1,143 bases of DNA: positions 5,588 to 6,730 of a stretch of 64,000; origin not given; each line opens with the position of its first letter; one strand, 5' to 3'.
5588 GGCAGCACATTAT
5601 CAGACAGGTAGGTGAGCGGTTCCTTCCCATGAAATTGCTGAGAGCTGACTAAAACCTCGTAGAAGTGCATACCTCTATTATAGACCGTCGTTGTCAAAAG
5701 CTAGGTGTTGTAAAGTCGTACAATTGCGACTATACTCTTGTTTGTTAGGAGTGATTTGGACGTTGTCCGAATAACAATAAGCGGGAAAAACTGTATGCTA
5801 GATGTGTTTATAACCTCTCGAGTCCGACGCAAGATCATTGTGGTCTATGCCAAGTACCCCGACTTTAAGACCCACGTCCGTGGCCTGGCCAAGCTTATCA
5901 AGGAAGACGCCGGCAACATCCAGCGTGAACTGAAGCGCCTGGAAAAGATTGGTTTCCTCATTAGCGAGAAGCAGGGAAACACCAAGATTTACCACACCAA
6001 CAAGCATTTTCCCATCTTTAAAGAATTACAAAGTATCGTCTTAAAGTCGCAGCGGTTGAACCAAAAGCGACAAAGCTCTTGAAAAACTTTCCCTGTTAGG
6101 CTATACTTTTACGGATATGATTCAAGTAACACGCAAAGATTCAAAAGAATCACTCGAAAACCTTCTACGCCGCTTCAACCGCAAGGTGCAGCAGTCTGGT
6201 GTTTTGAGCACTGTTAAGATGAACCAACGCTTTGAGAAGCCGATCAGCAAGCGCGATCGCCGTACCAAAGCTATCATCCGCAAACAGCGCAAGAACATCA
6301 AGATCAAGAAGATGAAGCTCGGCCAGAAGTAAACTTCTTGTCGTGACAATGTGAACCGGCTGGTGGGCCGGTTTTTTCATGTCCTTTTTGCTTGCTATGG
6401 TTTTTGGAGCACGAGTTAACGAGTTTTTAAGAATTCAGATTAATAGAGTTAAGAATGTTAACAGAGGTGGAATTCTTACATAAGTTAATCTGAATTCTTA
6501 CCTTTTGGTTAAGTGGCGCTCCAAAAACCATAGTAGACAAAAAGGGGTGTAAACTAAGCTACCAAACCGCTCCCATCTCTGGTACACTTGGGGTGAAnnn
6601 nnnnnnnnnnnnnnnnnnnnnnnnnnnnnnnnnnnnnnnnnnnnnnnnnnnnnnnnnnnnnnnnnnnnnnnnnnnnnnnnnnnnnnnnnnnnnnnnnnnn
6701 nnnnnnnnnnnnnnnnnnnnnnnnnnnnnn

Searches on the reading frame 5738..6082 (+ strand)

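Call 71: search_protein_families(library=pfam, proteins=[window:5738-6082:+], max_evalue=0.001)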
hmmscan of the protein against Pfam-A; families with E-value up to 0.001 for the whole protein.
window:5738-6082:+ (114 aa): 1 family
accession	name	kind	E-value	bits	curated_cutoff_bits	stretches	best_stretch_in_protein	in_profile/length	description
PF25212.1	HVO_A0114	-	0.00061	20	27.6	1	46-84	38-76/84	HVO_A0114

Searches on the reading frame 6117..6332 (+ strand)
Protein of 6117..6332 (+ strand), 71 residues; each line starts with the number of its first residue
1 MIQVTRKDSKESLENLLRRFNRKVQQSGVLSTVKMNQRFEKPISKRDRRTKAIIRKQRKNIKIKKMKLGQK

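Call 61: find_encoding_contigs(protein=window:6117-6332:+, flank=3000, max_places=10)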
Protein window:6117-6332:+ (71 aa): 14 contigs read that carry it; 10 places shown.
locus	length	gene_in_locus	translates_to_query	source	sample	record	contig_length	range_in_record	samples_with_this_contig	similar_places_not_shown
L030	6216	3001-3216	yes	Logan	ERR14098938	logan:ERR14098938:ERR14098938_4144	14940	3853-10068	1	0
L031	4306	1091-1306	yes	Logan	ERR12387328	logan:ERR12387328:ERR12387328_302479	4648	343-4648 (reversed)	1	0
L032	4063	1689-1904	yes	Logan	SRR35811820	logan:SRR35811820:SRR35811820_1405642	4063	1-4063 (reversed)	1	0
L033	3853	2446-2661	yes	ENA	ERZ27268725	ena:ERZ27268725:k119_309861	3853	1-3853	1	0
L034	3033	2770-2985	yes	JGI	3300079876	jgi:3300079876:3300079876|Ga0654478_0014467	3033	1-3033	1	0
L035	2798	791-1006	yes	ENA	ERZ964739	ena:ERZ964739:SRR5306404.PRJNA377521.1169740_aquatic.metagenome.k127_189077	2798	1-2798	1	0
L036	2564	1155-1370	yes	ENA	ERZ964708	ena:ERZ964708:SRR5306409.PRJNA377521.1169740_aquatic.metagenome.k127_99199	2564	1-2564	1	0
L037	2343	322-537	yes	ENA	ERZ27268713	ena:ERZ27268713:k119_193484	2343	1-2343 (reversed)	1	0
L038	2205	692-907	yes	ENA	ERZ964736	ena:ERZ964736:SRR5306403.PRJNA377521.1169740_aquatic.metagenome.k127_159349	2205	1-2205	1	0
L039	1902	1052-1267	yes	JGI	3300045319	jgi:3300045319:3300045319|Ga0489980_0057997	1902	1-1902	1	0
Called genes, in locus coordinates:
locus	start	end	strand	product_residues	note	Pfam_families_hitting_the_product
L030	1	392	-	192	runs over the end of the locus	PF01327:Pep_deformylase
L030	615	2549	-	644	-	PF17764:PriA_3primeBD, PF00270:DEAD, PF04851:ResIII, PF18319:Zn_ribbon_PriA, PF00271:Helicase_C (weak), PF18074:PriA_C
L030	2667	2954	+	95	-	-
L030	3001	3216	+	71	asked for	PF01165:Ribosomal_S21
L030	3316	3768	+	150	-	PF09424:YqeY, PF02637:GatB_Yqey (faint)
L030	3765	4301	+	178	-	PF00406:ADK, PF13207:AAA_17, PF13238:AAA_18 (weak), PF13671:AAA_33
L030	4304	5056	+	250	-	PF00557:Peptidase_M24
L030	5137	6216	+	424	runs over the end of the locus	PF06277:EutA (faint), PF11104:PilM_2 (faint), PF02491:SHS2_FTSA, PF00022:Actin (faint), PF06723:MreB_Mbl, PF14450:FtsA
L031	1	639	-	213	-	?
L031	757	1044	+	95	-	-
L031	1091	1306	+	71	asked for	PF01165:Ribosomal_S21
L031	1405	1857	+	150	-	PF09424:YqeY, PF02637:GatB_Yqey (weak)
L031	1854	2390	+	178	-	PF00406:ADK, PF13207:AAA_17, PF13238:AAA_18 (weak), PF13671:AAA_33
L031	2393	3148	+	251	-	PF00557:Peptidase_M24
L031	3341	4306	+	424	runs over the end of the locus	PF06277:EutA (faint), PF11104:PilM_2 (faint), PF02491:SHS2_FTSA, PF00022:Actin (faint), PF06723:MreB_Mbl, PF14450:FtsA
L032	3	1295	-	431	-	?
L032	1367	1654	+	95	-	-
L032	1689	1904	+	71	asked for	PF01165:Ribosomal_S21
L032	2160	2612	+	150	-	PF09424:YqeY, PF02637:GatB_Yqey (weak)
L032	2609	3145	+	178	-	PF00406:ADK, PF13207:AAA_17, PF13238:AAA_18 (weak), PF13671:AAA_33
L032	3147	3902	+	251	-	PF00557:Peptidase_M24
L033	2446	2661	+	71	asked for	PF01165:Ribosomal_S21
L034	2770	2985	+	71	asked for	PF01165:Ribosomal_S21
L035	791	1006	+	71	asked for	PF01165:Ribosomal_S21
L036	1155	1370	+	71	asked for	PF01165:Ribosomal_S21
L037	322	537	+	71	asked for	PF01165:Ribosomal_S21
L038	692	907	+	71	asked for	PF01165:Ribosomal_S21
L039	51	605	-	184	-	PF17764:PriA_3primeBD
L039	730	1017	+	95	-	-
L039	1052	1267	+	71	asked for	PF01165:Ribosomal_S21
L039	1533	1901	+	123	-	?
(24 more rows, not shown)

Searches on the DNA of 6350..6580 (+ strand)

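Call 48: search_dna_similar(query=window:6350-6580:+, collection=plasmids, mode=distant, max_evalue=0.01, max_rows=10)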
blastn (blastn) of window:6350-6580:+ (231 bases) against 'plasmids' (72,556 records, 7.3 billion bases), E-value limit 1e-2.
No match.
